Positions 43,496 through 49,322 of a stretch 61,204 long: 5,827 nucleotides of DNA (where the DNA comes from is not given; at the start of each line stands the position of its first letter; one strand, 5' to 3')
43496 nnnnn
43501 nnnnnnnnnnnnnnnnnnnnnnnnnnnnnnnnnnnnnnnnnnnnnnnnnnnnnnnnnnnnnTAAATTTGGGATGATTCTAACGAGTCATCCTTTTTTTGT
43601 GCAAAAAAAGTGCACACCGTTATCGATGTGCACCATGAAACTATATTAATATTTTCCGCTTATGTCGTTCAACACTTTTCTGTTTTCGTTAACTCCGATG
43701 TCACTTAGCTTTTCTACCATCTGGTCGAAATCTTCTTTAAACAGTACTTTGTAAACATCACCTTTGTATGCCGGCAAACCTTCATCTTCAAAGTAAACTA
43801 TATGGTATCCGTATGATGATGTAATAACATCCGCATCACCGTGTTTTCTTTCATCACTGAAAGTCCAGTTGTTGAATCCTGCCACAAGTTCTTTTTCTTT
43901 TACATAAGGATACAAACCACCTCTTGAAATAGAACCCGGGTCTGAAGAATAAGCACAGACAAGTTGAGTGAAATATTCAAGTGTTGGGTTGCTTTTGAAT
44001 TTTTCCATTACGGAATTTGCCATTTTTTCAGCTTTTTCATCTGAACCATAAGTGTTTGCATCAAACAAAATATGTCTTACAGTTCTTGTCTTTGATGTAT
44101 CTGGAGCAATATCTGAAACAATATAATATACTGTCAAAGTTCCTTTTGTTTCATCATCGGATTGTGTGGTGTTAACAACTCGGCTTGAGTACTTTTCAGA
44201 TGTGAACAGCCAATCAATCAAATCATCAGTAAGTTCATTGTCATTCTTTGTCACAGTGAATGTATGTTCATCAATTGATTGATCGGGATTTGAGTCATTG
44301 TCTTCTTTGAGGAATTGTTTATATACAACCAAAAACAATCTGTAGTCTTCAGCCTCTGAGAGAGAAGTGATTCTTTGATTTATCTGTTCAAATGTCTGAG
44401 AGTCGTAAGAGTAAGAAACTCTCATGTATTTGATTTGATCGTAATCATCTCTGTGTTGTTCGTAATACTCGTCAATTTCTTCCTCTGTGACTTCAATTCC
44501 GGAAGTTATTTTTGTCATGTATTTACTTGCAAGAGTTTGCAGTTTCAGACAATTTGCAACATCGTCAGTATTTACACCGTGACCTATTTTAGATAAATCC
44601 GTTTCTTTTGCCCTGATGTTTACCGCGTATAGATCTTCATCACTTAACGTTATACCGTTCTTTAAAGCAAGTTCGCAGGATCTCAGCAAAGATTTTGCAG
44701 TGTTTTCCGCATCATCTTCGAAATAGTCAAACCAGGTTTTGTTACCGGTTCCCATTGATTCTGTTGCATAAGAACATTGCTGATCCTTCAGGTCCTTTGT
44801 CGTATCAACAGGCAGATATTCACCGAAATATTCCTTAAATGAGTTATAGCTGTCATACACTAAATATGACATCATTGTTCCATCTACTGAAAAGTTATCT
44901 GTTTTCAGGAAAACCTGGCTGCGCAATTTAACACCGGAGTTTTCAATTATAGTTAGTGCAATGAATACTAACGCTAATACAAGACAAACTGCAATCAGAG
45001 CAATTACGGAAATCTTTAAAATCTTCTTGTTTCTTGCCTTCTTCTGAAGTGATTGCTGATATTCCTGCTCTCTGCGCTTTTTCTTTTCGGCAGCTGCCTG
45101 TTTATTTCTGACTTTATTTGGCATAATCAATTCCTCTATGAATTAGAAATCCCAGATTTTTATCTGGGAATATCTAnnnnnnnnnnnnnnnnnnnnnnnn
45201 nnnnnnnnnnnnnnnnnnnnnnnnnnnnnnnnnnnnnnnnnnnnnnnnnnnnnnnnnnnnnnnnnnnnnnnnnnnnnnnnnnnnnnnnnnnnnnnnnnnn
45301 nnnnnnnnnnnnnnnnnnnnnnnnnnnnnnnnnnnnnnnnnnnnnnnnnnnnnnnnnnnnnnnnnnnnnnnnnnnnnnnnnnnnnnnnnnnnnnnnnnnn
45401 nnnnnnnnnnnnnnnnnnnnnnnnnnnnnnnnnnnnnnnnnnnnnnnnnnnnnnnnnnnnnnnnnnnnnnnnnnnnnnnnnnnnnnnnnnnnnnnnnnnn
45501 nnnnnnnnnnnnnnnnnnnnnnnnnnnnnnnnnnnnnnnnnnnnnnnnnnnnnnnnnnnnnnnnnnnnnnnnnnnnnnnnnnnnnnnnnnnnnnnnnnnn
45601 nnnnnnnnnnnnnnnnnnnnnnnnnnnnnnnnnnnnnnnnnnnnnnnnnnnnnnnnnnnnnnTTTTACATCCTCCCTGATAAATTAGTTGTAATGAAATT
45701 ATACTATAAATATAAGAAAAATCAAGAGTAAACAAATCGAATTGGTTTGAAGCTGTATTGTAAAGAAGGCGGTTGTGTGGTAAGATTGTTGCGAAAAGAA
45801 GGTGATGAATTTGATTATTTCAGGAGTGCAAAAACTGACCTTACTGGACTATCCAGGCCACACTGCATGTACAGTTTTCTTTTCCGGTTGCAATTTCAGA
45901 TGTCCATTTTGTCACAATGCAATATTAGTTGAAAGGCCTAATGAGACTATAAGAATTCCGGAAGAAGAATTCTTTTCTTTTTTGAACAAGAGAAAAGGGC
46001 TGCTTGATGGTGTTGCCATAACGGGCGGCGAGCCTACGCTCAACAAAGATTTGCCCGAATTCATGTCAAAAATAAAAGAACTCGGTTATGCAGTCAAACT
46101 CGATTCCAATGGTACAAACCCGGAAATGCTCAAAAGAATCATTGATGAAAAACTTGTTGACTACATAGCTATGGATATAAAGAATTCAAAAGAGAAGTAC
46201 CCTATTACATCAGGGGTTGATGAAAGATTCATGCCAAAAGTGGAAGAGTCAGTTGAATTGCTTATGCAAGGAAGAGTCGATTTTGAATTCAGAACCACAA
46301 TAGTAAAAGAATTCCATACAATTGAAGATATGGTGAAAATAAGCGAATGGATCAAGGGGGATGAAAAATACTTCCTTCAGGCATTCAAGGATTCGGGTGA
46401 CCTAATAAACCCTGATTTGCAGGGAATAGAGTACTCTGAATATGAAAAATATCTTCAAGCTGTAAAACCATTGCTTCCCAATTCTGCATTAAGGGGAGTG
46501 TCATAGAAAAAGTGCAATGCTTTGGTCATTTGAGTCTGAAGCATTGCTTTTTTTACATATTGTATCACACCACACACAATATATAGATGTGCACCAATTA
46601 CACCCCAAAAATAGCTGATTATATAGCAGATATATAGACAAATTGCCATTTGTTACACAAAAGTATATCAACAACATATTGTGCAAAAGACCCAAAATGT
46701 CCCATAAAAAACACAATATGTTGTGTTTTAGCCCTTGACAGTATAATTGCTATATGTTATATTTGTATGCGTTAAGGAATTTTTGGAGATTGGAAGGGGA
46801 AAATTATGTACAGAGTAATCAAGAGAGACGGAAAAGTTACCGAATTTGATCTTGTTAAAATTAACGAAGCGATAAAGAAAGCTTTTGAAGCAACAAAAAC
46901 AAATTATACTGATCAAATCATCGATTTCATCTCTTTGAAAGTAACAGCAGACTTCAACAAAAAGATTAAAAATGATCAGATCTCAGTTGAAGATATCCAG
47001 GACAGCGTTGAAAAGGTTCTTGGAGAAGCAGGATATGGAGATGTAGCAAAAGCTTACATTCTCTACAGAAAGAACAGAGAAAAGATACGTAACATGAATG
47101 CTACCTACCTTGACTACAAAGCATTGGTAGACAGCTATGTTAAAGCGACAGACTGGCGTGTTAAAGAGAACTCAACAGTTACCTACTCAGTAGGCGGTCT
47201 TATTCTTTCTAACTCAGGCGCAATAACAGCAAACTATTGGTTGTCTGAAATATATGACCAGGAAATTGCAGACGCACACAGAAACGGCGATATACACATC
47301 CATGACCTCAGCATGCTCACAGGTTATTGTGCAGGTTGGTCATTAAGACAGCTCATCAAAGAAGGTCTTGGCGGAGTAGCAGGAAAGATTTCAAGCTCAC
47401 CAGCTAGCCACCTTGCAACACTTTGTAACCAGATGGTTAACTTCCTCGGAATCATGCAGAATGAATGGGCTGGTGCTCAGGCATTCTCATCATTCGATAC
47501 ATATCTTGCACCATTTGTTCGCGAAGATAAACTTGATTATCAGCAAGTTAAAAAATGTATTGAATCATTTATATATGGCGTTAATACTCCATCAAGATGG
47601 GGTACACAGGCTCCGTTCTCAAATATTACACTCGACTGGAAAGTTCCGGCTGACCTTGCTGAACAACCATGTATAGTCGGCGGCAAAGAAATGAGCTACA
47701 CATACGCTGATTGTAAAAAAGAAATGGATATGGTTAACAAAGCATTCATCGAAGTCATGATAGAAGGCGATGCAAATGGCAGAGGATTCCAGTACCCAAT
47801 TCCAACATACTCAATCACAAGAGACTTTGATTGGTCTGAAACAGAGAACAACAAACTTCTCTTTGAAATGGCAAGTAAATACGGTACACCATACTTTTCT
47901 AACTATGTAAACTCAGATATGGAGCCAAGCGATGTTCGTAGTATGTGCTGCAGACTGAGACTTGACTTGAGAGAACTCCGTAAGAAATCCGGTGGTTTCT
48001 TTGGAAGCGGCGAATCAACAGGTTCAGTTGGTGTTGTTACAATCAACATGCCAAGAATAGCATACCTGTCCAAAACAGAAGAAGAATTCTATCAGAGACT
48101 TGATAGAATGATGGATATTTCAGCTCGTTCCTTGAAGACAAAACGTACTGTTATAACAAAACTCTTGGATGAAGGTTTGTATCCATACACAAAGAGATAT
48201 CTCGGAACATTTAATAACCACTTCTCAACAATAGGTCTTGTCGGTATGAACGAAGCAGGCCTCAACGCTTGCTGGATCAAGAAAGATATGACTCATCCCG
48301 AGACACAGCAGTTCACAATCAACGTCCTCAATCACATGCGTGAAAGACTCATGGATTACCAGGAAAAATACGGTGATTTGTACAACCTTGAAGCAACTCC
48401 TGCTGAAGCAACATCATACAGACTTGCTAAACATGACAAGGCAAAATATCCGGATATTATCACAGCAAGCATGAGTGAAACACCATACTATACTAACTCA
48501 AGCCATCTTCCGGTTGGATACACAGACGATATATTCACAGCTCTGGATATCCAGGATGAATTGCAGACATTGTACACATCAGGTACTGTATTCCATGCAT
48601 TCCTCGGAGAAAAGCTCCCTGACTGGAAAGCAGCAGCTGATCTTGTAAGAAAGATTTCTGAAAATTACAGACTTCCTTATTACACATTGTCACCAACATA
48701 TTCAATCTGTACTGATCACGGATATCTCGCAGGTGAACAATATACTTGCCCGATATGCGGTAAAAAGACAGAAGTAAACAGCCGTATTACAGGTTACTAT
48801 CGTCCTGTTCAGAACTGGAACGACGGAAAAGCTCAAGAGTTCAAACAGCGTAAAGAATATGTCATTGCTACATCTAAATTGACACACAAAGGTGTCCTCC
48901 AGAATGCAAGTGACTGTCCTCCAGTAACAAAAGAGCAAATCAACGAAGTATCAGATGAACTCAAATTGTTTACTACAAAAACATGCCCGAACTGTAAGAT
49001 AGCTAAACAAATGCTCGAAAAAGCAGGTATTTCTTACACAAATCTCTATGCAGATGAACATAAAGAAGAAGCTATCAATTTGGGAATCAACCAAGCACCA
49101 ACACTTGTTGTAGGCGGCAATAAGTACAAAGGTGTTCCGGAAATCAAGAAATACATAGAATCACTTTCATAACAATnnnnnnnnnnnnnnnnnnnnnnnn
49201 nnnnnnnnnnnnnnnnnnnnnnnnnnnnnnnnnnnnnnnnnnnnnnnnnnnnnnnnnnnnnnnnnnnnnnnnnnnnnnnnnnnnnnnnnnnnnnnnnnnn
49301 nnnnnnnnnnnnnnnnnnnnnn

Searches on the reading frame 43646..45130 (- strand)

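Call 52: search_protein_families(library=pfam, proteins=[window:43646-45130:-], max_evalue=0.001)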
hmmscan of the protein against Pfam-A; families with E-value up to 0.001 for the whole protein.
window:43646-45130:- (494 aa): 4 families
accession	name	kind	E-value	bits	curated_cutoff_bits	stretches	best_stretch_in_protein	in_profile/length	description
PF13616.12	Rotamase_3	-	5e-14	53.3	22.5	1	348-447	15-112/116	PPIC-type PPIASE domain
PF00639.27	Rotamase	-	8.7e-13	49.5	21.7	1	353-449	1-97/97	PPIC-type PPIASE domain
PF09716.15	ETRAMP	-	0.00065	20.1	29.1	0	9-55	25-71/81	Malarial early transcribed membrane protein (ETRAMP)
PF01105.29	EMP24_GP25L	-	0.00069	20.1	25.9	0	210-261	111-162/182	emp24/gp25L/p24 family/GOLD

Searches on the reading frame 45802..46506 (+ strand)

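Call 52: search_protein_families(library=pfam, proteins=[window:45802-46506:+], max_evalue=0.001)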
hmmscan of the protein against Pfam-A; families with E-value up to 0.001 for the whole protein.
window:45802-46506:+ (234 aa): 2 families
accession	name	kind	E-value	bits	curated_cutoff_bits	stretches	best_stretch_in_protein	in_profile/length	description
PF04055.27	Radical_SAM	-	1.4e-17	64.8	29.5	1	25-139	2-116/166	Radical SAM superfamily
PF13353.11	Fer4_12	-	3.4e-09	37.5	22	1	21-123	6-110/137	4Fe-4S single cluster domain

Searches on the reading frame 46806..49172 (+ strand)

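Call 52: search_protein_families(library=pfam, proteins=[window:46806-49172:+], max_evalue=0.001)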
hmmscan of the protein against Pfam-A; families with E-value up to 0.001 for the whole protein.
window:46806-49172:+ (788 aa): 3 families
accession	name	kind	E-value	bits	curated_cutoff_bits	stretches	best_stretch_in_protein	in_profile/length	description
PF13597.11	NRDD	-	3e-191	637.4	26.2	1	121-685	1-562/562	Anaerobic ribonucleoside-triphosphate reductase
PF03477.21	ATP-cone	-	1.9e-21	76.8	25.8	1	3-92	2-87/88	ATP cone domain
PF00462.30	Glutaredoxin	-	4e-07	30.6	22.9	1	720-772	2-58/60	Glutaredoxin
